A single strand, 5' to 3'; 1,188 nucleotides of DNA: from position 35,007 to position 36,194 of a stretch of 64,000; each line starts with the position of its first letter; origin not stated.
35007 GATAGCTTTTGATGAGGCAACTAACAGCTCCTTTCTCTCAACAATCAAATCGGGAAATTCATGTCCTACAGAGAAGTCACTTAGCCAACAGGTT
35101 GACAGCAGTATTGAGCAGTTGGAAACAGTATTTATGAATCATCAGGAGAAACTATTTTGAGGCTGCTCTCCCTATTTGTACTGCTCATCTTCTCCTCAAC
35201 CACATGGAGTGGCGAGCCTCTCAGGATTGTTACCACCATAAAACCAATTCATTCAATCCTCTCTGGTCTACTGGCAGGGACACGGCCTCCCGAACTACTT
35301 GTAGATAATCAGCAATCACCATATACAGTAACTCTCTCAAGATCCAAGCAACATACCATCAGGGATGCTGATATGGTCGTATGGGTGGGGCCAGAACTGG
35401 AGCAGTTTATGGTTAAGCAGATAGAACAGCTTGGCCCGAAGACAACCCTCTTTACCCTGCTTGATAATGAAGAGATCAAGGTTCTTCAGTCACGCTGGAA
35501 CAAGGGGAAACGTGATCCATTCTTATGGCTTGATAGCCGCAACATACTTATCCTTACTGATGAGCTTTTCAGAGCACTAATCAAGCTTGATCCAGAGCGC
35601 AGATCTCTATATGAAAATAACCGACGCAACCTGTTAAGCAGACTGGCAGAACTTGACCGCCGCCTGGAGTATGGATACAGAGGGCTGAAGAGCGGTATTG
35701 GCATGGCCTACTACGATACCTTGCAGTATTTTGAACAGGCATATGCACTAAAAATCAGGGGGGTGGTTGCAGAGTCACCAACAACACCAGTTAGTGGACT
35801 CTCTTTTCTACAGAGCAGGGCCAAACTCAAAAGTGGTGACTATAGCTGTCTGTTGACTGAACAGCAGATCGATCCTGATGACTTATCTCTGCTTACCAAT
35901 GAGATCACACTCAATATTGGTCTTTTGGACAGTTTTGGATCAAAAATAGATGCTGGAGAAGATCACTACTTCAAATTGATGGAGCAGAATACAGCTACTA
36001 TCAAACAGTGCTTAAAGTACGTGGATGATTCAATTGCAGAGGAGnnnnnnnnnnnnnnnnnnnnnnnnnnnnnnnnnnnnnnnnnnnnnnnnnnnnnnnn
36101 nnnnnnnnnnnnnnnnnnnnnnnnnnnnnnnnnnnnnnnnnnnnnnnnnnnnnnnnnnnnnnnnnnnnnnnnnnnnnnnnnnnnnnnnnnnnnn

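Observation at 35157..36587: ZnuA/TroA-like solute-binding domain with degenerate metal ligands fused to a SCO1/SenC copper chaperone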

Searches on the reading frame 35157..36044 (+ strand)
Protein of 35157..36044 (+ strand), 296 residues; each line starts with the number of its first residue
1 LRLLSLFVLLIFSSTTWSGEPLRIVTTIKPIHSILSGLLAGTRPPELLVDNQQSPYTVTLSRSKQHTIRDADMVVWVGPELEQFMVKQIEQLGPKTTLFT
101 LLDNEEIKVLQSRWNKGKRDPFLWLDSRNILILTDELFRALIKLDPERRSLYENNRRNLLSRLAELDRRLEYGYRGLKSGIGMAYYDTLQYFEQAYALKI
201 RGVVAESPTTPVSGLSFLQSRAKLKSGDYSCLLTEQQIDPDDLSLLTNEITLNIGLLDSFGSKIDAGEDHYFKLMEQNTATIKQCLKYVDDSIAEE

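Call 13: search_solved_structures(query=window:35157-36044:+, max_evalue=0.00001, show_alignments=5)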
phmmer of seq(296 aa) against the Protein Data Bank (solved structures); distinct sequences matched with E-value up to 0.00001: 27.
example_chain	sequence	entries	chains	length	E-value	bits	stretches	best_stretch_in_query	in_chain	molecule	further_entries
2xh8_A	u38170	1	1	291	4e-23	85.2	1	11-287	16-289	ZINC ABC TRANSPORTER, PERIPLASMIC ZINC-BINDING PROTEIN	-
2ogw_A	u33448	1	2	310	2.1e-20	76.3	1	13-287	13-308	High-affinity zinc uptake system protein znuA precursor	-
2osv_A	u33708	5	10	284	1.3e-19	73.6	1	24-287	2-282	High-affinity zinc uptake system protein znuA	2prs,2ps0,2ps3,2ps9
7rcj_A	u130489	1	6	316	1.8e-19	73.2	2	117-287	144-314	High-affinity zinc uptake system protein ZnuA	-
4bbp_A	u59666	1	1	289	4.2e-19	72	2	116-287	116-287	ZINC ABC TRANSPORTER, PERIPLASMIC ZINC-BINDING PROTEIN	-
2xqv_A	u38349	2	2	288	5.1e-19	71.7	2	116-287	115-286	ZINC ABC TRANSPORTER, PERIPLASMIC ZINC-BINDING PROTEIN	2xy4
4utp_A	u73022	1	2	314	2.2e-11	46.7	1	14-283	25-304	MANGANESE ABC TRANSPORTER SUBSTRATE-BINDING LIPOPROTEIN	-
7shj_A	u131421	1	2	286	2.6e-11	46.4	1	25-219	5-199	Zinc ABC transporter solute-binding protein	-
4uto_A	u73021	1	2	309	3.1e-11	46.2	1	14-282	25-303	MANGANESE ABC TRANSPORTER SUBSTRATE-BINDING LIPOPROTEIN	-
3hh8_A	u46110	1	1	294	3.7e-11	45.9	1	20-283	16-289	Metal ABC transporter substrate-binding lipoprotein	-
1psz_A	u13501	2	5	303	5.3e-11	45.4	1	15-282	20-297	PROTEIN (SURFACE ANTIGEN PSAA) | MANGANESE ABC TRANSPORTER SUBSTRATE-BINDING LIPOPROTEIN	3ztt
8yj8_A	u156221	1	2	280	8.3e-11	44.8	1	69-283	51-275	Iron ABC transporter substrate-binding lipoprotein MtsA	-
8yj5_A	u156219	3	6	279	9.1e-11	44.7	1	70-283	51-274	Iron ABC transporter substrate-binding lipoprotein MtsA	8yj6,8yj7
5hx7_A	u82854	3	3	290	8e-10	41.6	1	95-281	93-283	Manganese-binding lipoprotein MntA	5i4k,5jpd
3zk8_A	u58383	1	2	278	1.7e-09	40.5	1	68-282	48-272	MANGANESE ABC TRANSPORTER SUBSTRATE-BINDING LIPOPROTEIN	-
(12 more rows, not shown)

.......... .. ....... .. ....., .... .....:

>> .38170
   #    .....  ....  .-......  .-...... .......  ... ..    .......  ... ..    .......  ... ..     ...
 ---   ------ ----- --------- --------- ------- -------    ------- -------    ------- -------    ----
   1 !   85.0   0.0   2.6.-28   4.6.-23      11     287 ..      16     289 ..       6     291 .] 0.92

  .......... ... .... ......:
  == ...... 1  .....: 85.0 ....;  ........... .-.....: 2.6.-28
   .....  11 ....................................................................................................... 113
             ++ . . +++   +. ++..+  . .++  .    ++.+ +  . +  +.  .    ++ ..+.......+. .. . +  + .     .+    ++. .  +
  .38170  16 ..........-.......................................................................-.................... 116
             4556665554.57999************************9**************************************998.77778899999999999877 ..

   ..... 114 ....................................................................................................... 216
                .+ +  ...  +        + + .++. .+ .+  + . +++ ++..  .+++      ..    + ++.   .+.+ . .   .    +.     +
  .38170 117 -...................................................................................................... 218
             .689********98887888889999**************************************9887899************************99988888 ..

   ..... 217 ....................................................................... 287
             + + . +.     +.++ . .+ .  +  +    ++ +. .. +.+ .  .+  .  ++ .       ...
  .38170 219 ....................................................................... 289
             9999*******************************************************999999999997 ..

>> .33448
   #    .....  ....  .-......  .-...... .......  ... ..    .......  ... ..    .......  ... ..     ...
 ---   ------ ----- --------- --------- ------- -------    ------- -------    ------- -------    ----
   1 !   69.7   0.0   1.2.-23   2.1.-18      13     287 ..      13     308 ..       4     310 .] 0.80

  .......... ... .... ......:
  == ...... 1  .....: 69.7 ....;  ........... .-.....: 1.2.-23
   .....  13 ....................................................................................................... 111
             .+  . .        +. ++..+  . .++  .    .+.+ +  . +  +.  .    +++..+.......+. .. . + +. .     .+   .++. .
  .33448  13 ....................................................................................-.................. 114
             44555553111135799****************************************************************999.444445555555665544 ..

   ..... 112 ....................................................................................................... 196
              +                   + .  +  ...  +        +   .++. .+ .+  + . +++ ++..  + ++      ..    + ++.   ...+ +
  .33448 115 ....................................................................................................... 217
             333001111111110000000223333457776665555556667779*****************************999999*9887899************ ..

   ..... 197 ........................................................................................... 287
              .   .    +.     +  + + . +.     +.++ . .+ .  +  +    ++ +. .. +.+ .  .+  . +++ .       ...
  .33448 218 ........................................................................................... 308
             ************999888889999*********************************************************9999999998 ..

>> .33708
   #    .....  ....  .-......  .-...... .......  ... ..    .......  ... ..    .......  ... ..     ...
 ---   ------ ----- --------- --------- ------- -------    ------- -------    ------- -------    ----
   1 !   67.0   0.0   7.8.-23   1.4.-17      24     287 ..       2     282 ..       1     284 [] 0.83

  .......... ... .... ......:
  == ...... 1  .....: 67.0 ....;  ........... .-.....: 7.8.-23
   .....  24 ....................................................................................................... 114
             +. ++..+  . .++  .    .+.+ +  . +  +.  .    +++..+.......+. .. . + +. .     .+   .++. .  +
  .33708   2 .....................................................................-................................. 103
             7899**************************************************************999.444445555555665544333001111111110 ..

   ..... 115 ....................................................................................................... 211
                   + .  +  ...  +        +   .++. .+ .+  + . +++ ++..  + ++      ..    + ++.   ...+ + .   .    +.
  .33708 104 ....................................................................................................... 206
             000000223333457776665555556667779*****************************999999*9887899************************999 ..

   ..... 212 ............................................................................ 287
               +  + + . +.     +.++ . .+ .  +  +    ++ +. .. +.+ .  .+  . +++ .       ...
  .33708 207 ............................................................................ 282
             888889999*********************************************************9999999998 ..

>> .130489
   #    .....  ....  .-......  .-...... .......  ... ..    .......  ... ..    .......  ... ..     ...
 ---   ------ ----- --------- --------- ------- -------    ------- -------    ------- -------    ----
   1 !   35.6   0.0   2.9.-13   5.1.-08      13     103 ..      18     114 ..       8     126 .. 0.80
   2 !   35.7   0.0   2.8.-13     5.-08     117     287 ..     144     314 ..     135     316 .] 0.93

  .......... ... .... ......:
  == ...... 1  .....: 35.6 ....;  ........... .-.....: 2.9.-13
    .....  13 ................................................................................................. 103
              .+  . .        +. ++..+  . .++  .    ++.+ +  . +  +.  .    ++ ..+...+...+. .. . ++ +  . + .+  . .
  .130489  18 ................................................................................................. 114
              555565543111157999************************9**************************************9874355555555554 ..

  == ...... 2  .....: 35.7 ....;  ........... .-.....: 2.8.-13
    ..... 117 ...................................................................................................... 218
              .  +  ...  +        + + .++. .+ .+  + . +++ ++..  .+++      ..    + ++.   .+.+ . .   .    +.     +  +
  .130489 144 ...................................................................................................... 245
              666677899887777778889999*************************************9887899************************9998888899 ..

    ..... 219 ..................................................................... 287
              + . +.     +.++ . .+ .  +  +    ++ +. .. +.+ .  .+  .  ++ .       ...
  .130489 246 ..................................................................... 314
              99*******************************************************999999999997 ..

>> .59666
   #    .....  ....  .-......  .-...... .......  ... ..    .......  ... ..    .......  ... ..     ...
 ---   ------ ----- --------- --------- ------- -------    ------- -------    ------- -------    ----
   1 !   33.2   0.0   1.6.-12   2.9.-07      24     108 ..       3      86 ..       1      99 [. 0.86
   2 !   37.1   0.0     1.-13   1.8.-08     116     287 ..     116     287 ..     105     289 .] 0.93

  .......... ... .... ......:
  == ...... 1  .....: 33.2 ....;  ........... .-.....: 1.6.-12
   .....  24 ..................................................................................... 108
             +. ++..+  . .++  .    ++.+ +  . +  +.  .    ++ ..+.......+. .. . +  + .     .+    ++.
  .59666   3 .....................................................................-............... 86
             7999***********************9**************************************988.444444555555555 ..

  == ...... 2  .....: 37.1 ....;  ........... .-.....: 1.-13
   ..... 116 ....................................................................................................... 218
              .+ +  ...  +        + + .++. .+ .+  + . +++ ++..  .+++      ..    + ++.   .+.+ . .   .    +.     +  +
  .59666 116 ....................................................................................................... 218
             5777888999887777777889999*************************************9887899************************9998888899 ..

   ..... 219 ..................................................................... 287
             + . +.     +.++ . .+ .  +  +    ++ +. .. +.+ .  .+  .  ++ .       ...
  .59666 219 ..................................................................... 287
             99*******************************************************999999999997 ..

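Call 56: search_protein_representatives(protein=window:35214-36041:+)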
Query: 276 residues. Proteins with E-value up to 0.001 (for the whole library): 6004; up to 1e-10: 2719; up to 1e-30: 133. The best 150 are listed.
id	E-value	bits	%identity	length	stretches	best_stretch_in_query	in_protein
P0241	9.6e-107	372.4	64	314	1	1-268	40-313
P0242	3.5e-73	262.4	44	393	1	1-268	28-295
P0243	2.3e-71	256.5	45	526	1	1-268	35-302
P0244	2.2e-70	253.2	47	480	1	2-269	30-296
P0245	3.2e-60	219.9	42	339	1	5-272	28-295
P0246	4.9e-60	219.3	39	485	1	5-269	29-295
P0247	1.1e-59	218.1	42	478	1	3-269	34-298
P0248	1.5e-59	217.7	41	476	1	3-268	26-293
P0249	6.8e-57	209.0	38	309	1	4-269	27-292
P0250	2.1e-56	207.4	38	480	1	1-268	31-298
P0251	5.9e-56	206.0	41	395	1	4-268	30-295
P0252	1.1e-52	195.3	51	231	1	3-186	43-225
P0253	1.8e-52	194.5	43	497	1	2-268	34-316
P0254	7.0e-52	192.6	54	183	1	80-249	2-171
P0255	1.5e-51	191.5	40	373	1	1-269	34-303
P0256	1.8e-49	184.7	34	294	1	4-268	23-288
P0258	1.6e-48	181.6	39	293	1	1-268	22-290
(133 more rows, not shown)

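Call 60: find_encoding_contigs(protein=P0256, flank=6000, max_places=2)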
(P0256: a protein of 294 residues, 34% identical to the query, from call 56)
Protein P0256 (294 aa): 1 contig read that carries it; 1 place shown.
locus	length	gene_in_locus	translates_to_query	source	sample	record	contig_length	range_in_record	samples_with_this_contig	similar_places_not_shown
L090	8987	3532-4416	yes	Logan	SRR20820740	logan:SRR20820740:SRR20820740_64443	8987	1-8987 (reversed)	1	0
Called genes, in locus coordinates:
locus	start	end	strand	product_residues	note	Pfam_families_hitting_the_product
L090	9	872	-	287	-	-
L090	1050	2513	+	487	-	PF01590:GAF, PF13185:GAF_2, PF00512:HisKA, PF02518:HATPase_c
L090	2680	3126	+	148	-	PF04191:PEMT, PF04140:ICMT (weak)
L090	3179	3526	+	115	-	-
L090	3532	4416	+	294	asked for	PF01297:ZnuA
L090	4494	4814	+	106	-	PF13616:Rotamase_3, PF00639:Rotamase, PF13145:Rotamase_2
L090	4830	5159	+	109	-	PF13145:Rotamase_2, PF13616:Rotamase_3, PF00639:Rotamase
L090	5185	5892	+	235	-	PF21842:DUF6901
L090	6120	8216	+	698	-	PF03460:NIR_SIR_ferr, PF01077:NIR_SIR, PF03460:NIR_SIR_ferr, PF01077:NIR_SIR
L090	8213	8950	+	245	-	PF01507:PAPS_reduct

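Call 61: find_encoding_contigs(protein=P0258, flank=6000, max_places=2)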
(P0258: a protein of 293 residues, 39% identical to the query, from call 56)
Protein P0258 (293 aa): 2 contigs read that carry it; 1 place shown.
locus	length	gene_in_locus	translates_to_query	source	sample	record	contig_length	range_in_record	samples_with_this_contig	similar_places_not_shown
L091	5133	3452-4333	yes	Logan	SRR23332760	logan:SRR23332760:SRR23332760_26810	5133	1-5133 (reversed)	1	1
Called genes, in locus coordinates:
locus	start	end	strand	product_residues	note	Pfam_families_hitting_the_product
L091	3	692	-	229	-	PF00691:OmpA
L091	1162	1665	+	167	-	PF13650:Asp_protease_2, PF13975:gag-asp_proteas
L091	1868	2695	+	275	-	PF18400:Thioredoxin_12 (faint), PF13462:Thioredoxin_4, PF01323:DSBA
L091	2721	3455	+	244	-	PF02683:DsbD_TM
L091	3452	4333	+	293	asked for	PF01297:ZnuA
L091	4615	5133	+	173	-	?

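Call 86: find_encoding_contigs(protein=P0249, flank=7000, max_places=2)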
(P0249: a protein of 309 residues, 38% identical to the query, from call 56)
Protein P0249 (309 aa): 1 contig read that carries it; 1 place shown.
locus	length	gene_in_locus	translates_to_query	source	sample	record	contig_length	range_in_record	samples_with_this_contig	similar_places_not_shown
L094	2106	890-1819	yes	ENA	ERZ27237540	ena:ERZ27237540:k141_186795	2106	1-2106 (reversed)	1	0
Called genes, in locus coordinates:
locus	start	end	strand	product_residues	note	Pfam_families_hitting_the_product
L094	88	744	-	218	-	PF01596:Methyltransf_3, PF01135:PCMT, PF13578:Methyltransf_24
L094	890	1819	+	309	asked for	PF01297:ZnuA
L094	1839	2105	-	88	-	?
